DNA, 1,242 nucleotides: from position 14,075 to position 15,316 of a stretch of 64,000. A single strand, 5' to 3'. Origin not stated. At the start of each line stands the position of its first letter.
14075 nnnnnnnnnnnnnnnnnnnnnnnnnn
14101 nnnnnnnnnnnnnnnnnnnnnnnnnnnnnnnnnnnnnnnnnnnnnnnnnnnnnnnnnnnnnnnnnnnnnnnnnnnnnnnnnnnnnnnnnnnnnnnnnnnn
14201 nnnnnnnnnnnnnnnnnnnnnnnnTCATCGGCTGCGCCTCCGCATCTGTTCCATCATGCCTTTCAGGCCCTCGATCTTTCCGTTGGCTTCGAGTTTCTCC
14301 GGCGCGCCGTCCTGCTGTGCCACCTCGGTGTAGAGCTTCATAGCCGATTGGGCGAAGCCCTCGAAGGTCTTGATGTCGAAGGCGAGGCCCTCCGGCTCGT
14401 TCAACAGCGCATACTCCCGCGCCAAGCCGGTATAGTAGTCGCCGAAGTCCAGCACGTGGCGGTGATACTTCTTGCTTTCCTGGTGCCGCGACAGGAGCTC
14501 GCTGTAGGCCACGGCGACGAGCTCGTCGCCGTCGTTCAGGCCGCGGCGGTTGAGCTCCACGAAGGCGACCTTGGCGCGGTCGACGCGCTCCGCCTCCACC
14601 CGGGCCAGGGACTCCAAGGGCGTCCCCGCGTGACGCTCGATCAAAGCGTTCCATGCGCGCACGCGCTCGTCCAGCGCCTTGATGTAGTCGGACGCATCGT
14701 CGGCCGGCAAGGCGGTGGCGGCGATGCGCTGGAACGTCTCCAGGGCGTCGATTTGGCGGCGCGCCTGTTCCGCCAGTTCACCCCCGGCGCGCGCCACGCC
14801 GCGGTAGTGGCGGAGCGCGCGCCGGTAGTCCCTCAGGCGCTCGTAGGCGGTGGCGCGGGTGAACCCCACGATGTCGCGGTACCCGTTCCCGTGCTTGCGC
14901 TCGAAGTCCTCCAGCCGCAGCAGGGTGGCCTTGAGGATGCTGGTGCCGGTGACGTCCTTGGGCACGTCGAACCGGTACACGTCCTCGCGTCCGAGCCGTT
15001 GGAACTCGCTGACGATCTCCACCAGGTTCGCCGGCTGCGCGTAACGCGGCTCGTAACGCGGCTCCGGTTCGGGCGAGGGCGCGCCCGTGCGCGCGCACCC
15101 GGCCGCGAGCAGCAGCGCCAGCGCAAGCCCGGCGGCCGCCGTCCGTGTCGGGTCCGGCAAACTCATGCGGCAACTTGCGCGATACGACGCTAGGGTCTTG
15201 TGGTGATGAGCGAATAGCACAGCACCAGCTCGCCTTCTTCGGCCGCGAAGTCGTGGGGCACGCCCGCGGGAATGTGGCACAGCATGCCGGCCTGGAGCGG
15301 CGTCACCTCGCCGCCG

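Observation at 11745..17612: Five-gene minus-strand operon of unknown purpose: alanine dehydrogenase, DHH-like phosphoesterase, cupin, lipoprotein, 827-aa secreted helical protein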

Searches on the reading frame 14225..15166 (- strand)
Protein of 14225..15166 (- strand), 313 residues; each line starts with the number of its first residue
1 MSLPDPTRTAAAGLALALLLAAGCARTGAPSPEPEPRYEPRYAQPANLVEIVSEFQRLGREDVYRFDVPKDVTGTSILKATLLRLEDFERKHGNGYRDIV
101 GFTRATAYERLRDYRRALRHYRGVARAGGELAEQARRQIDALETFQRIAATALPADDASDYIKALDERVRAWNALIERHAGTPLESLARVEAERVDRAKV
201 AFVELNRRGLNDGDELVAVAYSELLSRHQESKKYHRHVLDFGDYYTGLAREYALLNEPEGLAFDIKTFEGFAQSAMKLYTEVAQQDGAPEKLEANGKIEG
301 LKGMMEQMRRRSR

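Call 4: search_protein_families(library=pfam, proteins=[window:14225-15166:-], max_evalue=0.1)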
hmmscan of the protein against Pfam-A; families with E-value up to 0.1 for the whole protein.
window:14225-15166:- (313 aa): 0 families

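Call 5: search_protein_families(library=ncbifam, proteins=[window:14225-15166:-], max_evalue=0.1)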
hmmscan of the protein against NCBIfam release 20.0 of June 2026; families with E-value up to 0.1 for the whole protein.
window:14225-15166:- (313 aa): 0 families

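Call 7: find_homologous_proteins(query=window:14225-15166:-)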
Query window:14225-15166:- (313 aa): 135 proteins with E <= 0.001 among 8000 candidates; the best 120 are listed.
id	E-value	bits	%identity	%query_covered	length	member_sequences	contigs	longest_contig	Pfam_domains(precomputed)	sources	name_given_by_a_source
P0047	1.3e-200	683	100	100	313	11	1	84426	-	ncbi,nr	ncbi:MAG: hypothetical protein OXU42_03550 [Deltaproteobacteria bacterium]|nr:hypothetical protein [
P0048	3.2e-181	619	92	100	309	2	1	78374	-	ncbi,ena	-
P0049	1.0e-170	585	90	92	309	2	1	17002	-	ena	-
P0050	1.8e-168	578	88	93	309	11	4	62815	-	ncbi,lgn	-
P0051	2.5e-138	479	75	93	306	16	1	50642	-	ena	-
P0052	1.6e-137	476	73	97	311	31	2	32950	-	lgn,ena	-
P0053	4.5e-137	474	74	93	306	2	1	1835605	-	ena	-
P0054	1.1e-136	473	71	97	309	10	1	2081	-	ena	-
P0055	3.8e-136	471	73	96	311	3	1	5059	-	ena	-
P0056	7.1e-136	471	74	92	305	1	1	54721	-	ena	-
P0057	1.1e-135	470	75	89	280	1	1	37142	-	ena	-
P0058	1.6e-135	469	74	95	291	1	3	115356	-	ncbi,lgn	-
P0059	1.7e-135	469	71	98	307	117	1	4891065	-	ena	-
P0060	2.6e-135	469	71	98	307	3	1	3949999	-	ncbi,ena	-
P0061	2.9e-135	469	73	95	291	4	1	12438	-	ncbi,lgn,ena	-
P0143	2.1e-94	334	52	96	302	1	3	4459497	-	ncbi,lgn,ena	-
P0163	7.0e-91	323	50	96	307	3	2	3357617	PF00515.35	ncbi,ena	-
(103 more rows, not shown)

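Call 14: find_encoding_contigs(protein=P0143, flank=8000, max_places=2)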
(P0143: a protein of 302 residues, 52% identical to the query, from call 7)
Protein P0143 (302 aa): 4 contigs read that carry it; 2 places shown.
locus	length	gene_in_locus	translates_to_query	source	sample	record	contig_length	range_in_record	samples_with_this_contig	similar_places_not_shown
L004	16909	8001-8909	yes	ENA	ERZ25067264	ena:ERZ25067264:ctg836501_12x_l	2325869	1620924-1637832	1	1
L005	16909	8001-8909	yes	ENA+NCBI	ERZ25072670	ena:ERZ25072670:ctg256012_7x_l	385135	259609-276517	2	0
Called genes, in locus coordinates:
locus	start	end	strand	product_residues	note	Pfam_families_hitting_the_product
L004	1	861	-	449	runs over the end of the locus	PF02347:GDC-P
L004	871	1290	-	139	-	PF01597:GCV_H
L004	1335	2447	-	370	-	PF01571:GCV_T, PF08669:GCV_T_C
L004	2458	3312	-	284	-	PF00763:THF_DHG_CYH, PF02882:THF_DHG_CYH_C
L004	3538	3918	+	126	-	-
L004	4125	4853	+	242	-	-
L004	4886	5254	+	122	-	PF04241:DUF423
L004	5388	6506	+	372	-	PF05222:AlaDh_PNT_N, PF01262:AlaDh_PNT_C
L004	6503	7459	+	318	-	-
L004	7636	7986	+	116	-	PF02311:AraC_binding (weak), PF07883:Cupin_2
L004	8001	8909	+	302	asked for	-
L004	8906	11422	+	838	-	-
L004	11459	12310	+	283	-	PF00903:Glyoxalase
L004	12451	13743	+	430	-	PF01546:Peptidase_M20, PF07687:M20_dimer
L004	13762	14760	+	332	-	PF02423:OCD_Mu_crystall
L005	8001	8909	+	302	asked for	-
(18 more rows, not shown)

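Call 15: find_encoding_contigs(protein=P0163, flank=8000, max_places=2)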
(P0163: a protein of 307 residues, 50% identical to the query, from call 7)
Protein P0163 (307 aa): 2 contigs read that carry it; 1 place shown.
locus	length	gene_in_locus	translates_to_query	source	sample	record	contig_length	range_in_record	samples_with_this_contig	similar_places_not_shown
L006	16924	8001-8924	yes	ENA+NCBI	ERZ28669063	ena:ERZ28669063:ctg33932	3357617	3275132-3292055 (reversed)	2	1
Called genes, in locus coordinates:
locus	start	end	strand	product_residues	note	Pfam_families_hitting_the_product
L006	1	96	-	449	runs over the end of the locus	PF02347:GDC-P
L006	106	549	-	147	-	PF01597:GCV_H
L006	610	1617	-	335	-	PF01571:GCV_T, PF08669:GCV_T_C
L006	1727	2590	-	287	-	PF00763:THF_DHG_CYH, PF02882:THF_DHG_CYH_C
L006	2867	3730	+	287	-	PF03446:NAD_binding_2, PF03807:F420_oxidored (weak), PF14833:NAD_binding_11 (weak)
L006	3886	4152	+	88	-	PF01169:GDT1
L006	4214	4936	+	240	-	-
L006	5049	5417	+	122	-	PF04241:DUF423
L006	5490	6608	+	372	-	PF05222:AlaDh_PNT_N, PF01262:AlaDh_PNT_C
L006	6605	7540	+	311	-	-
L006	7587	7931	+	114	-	PF02311:AraC_binding, PF07883:Cupin_2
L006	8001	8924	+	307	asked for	PF00515:TPR_1 (faint)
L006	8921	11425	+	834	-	-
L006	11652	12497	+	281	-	PF00903:Glyoxalase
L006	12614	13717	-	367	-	PF07883:Cupin_2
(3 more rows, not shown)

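Call 20: search_solved_structures(query=A2, max_evalue=1)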
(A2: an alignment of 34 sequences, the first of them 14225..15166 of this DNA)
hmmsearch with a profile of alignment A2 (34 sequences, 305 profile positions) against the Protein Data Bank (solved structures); distinct sequences matched with E-value up to 1: 8.
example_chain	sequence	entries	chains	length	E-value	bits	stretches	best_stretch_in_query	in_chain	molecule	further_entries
9gzg_A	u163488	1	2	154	5.2e-07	32.4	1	98-131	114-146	Engineered CTPR protein with glutamic acids for conductivity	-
1na0_A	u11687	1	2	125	0.18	14.2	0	97-131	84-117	designed protein CTPR3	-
1na3_A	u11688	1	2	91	0.19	14.1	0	97-131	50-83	designed protein CTPR2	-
2lni_A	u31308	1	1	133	0.2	14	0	95-127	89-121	Stress-induced-phosphoprotein 1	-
2fo7_A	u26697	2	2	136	0.2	14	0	97-124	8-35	SYNTHETIC CONSENSUS TPR PROTEIN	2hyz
8ch0_A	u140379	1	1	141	0.23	13.8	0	97-124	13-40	Consensus tetratricopeptide repeat protein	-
8bu0_A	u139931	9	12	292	0.29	13.5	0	97-128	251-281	Consensus tetratricopeptide repeat protein | Crystal structure of an 8-repeat consensus TPR superhelix with Zinc. | Monomer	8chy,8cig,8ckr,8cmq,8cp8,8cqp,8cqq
2avp_A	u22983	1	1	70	0.36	13.2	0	97-124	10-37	synthetic consensus TPR protein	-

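Call 24: find_related_loci(query=A2, collection=genome_contigs, flank=8000)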
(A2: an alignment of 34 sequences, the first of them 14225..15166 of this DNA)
Query A2 (313 aa) in genome_contigs; peptide patterns used: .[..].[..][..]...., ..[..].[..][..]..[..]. (x = any residue, [..] = any of these).
166 stretches matched a pattern; 124 encode a relative of the query (tblastn E <= 1e-3); the best 80 are kept; 80 distinct loci.
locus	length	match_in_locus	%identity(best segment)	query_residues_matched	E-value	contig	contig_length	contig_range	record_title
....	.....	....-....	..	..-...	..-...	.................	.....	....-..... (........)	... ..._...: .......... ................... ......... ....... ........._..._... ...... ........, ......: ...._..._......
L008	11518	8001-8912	92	1-308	0e+0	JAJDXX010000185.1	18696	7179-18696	MAG: Candidatus Binatia bacterium isolate jk18x27bins.63 k141_353276, whole genome shotgun sequence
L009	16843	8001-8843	89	33-313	6e-165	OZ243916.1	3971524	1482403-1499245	MAG: uncultured Candidatus Binatia bacterium isolate 2cc28cda-9127-4ec7-a469-3bb310e7266b genome assembly, chromosome: 1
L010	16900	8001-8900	71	6-313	2e-145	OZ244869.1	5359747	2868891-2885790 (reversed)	MAG: uncultured Candidatus Binatia bacterium isolate 4a3a7036-e571-4a1a-a60d-b403d30aaf4e genome assembly, chromosome: 1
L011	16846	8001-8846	76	24-313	2e-143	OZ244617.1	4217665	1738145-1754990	MAG: uncultured Candidatus Binatia bacterium isolate c6e9418e-c58b-4f86-8f57-4900b675f3d0 genome assembly, chromosome: 1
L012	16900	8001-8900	71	6-313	5e-143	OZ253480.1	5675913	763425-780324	MAG: uncultured Candidatus Binatia bacterium isolate 01c1d691-c9b9-4499-9944-1e5a173e9d55 genome assembly, chromosome: 1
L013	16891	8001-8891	71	9-313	2e-141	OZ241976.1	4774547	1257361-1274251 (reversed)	MAG: uncultured Candidatus Binatia bacterium isolate 2be43a5b-f59f-4a3e-ac31-0248d4889e07 genome assembly, chromosome: 1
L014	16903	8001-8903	70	5-313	1e-140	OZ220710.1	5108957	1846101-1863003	MAG: Thermodesulfobacteriota bacterium isolate dce1034a-8f23-488c-aa07-39e6c80a0035 genome assembly, chromosome: 1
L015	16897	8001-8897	71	7-313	1e-140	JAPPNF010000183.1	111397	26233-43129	MAG: Deltaproteobacteria bacterium isolate RHO3_bin_65 NODE_416_length_111397_cov_182.568123, whole genome shotgun seque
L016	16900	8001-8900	71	6-313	3e-140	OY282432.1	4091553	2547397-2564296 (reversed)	MAG: uncultured Candidatus Binatia bacterium isolate 81991fb1-66cf-4eb3-b653-309a223604dd genome assembly, chromosome: 1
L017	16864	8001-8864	74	15-306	8e-140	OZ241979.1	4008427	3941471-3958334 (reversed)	MAG: uncultured Candidatus Binatia bacterium isolate 9577865d-1fdf-407d-8016-5da360aaf3ec genome assembly, chromosome: 1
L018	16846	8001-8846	74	24-313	1e-139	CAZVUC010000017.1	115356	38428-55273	MAG TPA_asm: uncultured Syntrophobacterales bacterium isolate SRP338948_co1_39 genome assembly, contig: k141_235047, who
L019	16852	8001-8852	74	22-313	4e-140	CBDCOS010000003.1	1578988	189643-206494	MAG: uncultured Candidatus Binatia bacterium isolate b8bb52a1-eb1f-432d-8f15-544989f8edd8 genome assembly, contig: conti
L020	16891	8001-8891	69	9-313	5e-139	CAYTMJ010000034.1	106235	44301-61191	MAG TPA_asm: uncultured Syntrophobacterales bacterium isolate SRP092796_co2_734 genome assembly, contig: k141_1735932, w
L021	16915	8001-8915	69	6-313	7e-139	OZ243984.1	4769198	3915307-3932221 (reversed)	MAG: uncultured Candidatus Binatia bacterium isolate 31174faa-af5d-46df-8d7f-4a8f69c76524 genome assembly, chromosome: 1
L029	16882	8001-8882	55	11-313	5e-107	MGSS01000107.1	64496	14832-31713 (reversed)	MAG: Deltaproteobacteria bacterium RIFCSPLOWO2_12_FULL_60_19 rifcsplowo2_12_scaffold_493, whole genome shotgun sequence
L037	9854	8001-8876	55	15-313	3e-103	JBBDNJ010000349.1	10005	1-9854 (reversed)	MAG: Candidatus Binatia bacterium isolate LejiaB_54_11 Lejia_B_8655_length_10005_cov_6, whole genome shotgun sequence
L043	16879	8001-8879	52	14-313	9e-102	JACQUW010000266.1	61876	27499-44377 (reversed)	MAG: Deltaproteobacteria bacterium isolate NC_groundwater_1447_Ag_S-0.65um_55_23 S_p65_S5_coassembly_k141_3418412, whole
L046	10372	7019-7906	52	11-313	1e-101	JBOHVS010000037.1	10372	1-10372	MAG: Candidatus Binatia bacterium isolate M3-S_metawrap_bin.248 k127_931194, whole genome shotgun sequence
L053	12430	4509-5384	52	15-313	3e-99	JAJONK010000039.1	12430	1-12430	MAG: Deltaproteobacteria bacterium isolate C_No_T20_B_bin.39 scaffold_4117, whole genome shotgun sequence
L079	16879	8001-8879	51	14-313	1e-94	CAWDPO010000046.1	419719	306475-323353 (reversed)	MAG: uncultured delta proteobacterium isolate MFD04850.bin.2.104 genome assembly, contig: contig_98721, whole genome sho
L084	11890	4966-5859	51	15-313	1e-93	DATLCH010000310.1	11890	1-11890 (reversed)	MAG TPA_asm: Candidatus Limnocylindrales bacterium isolate SMAG_U14319 k141_10916278, whole genome shotgun sequence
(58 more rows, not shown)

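Call 31: predict_structure(alignment_id=A2)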
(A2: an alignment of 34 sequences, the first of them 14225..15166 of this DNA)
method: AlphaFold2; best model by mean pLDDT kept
length: 313 residues; sequences in the alignment: 34
mean_pLDDT: 85.7   pTM: 0.72
mean pLDDT of the five models: 85.7, 85.4, 83.0, 82.7, 82.3
residues with pLDDT >= 90: 205; 70-90: 51; 50-70: 31; < 50: 26
segments of 3 or more residues with pLDDT < 50: 1-3, 25-44
pLDDT, mean of each block of 10 residues (from residue 1): 58 70 48 43 62 80 54 75 92 88 93 93 95 95 93 91 95 95 89 95 93 94 94 93 98 95 97 98 91 97 98 94
secondary structure, 60 per line:
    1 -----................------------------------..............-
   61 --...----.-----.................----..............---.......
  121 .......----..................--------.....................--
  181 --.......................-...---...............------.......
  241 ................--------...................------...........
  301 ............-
elements in order: H6-21 H46-59 H77-92 H97-110 H114-127 H132-149 H158-178 H183-205 H213-227 H234-256 H265-283 H290-312

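Call 35: fold_search(model_id=the predicted structure, library=pdb)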
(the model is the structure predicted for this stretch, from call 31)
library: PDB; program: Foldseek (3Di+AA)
matches with E <= 10: 902; with E <= 0.001: 1
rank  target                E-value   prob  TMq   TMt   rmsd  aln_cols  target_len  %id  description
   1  9n2d_F                3.3e-04  1.00  0.30  0.36  13.8       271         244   13  Cryo-EM structure of an extended F. johnsoniae BAM complex, composite map (released 2025-07-09)
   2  4g2v_A                1.7e-03  1.00  0.30  0.29  13.7       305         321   14  Structure complex of LGN binding with FRMPD1 (released 2013-01-23)
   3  4wne_A                2.7e-03  1.00  0.29  0.29  14.1       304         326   14  Crystal structure of the TPR domain of LGN in complex with Frmpd4/Preso1 at 2.0 Angstrom resolution (released 2015-09-16)
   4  8chy                  4.0e-03  0.99  0.22  0.26  13.8       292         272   12  Crystal structure of an 8-repeat consensus TPR superhelix with Zinc. (released 2024-02-21)
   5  4wnd_A                5.5e-03  1.00  0.30  0.29  14.3       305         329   13  Crystal structure of the TPR domain of LGN in complex with Frmpd4/Preso1 at 1.5 Angstrom resolution (released 2015-09-16)
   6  3ro2_A                6.2e-03  1.00  0.30  0.29  14.2       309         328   14  Structures of the LGN/NuMA complex (released 2012-03-07)
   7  6y4l_A                7.4e-03  0.97  0.19  0.21  18.0       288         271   12  Crystal structure of human ER membrane protein complex subunits EMC2 and EMC9 (released 2020-05-27)
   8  9qhc_B                8.5e-03  0.97  0.23  0.25  15.1       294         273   13  Crystal structure of 8-repeat CTPR protein with eliminated coordination sites (released 2025-10-22)
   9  5a7d_F                8.9e-03  0.99  0.26  0.25  11.7       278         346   13  Tetrameric assembly of LGN with Inscuteable (released 2016-08-03)
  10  3sf4_C                1.0e-02  0.99  0.29  0.27  13.9       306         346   14  Crystal structure of the complex between the conserved cell polarity proteins Inscuteable and LGN (released 2011-11-23)
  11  2ifu_C                1.0e-02  0.96  0.20  0.21  16.8       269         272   11  Crystal Structure of a Gamma-SNAP from Danio rerio (released 2006-10-10)
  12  9up5_A                1.1e-02  0.98  0.24  0.22  16.0       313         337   11  Crystal structure of LapB from Klebsiella pneumoniae (released 2026-03-04)
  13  7ep7_A                1.2e-02  0.99  0.26  0.26  14.9       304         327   14  The complex structure of Gpsm2 and Whirlin (released 2022-05-04)
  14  4i17                  1.2e-02  1.00  0.30  0.40  11.8       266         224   10  Crystal structure of a TPR repeats protein (BF2334) from Bacteroides fragilis NCTC 9343 at 1.50 A resolution (released 2012-12-12)
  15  5ayw_D                1.3e-02  1.00  0.24  0.34  17.0       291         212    9  Structure of a membrane complex (released 2016-02-24)
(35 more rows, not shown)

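Call 37: search_protein_families(library=pfam, proteins=[L037:6596-7828:-, L079:6590-7804:-, L084:3590-4783:-, L029:6905-7732:-, L043:7000-7866:+, L046:5557-6714:-, L053:3046-4401:-], max_evalue=0.001)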
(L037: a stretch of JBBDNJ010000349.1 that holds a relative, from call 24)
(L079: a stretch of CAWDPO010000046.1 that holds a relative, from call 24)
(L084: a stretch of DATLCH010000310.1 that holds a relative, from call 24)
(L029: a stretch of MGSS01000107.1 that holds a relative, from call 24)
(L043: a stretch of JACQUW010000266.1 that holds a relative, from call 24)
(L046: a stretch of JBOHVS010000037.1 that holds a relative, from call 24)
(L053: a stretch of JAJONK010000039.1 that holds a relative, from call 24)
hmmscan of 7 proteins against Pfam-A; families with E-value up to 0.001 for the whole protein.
L037:6596-7828:- (410 aa): 1 family
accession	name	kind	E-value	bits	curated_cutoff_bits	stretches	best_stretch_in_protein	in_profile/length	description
PF07745.19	Glyco_hydro_53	-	3.6e-11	43.1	24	1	151-310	90-249/340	Glycosyl hydrolase family 53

L079:6590-7804:- (404 aa): 1 family
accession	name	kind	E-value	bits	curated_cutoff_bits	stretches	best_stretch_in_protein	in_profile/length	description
PF07745.19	Glyco_hydro_53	-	4.2e-10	39.6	24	1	149-321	90-262/340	Glycosyl hydrolase family 53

L084:3590-4783:- (397 aa): 1 family
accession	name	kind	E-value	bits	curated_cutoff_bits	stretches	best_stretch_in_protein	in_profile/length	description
PF07745.19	Glyco_hydro_53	-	1.1e-08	34.9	24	1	142-336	90-285/340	Glycosyl hydrolase family 53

L029:6905-7732:- (275 aa): 0 families

L043:7000-7866:+ (288 aa): 2 families
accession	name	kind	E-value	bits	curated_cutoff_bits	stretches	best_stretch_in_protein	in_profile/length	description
PF00941.27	FAD_binding_5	-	5.7e-44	150.4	27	1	7-171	8-169/170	FAD binding domain in molybdopterin dehydrogenase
PF03450.22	CO_deh_flav_C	-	2e-08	34.8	25.5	1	189-278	11-100/102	CO dehydrogenase flavoprotein C-terminal domain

L046:5557-6714:- (385 aa): 1 family
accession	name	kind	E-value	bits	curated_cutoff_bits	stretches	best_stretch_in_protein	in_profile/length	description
PF07745.19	Glyco_hydro_53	-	1.8e-10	40.8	24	1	132-290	90-248/340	Glycosyl hydrolase family 53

L053:3046-4401:- (451 aa): 1 family
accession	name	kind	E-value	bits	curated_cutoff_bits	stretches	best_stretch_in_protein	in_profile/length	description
PF07745.19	Glyco_hydro_53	-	4.6e-11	42.8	24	1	200-358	91-249/340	Glycosyl hydrolase family 53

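Call 49: search_protein_families(library=pfam, alignment_id=A2, max_evalue=0.1)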
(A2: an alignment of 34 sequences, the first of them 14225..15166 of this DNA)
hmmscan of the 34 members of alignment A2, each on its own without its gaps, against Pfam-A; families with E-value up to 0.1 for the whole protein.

A. member 1, window:14225-15166:- (313 aa): 0 families

B. families by the number of members that match (of 34 scanned): 19 families
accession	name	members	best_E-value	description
PF00515.34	TPR_1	27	3.2e-06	Tetratricopeptide repeat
PF07719.23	TPR_2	26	1.2e-06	Tetratricopeptide repeat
PF13181.12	TPR_8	22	8e-06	Tetratricopeptide repeat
PF13176.12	TPR_7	20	0.00021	Tetratricopeptide repeat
PF24575.1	TPR_Slam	17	0.00018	Surface lipoprotein assembly modifier, N-terminal TPR repeats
PF13174.12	TPR_6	16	0.00012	Tetratricopeptide repeat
PF13432.12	TPR_16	12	0.00047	Tetratricopeptide repeat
PF12681.13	Glyoxalase_2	12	0.0089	Glyoxalase-like domain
PF13428.12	TPR_14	7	0.013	Tetratricopeptide repeat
PF13424.12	TPR_12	3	0.014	Tetratricopeptide repeat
PF17807.7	zf-UBP_var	2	0.027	Variant UBP zinc finger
PF04108.17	ATG17_like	1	0.0027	Autophagy protein ATG17-like domain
PF21334.2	ATPD_C_fung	1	0.0069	Fungal epsilon subunit of F1F0-ATP synthase C-terminal domain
PF17177.10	PPR_long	1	0.0076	Pentacotripeptide-repeat region of PRORP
PF21980.2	MksE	1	0.031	Condensin complex protein MksE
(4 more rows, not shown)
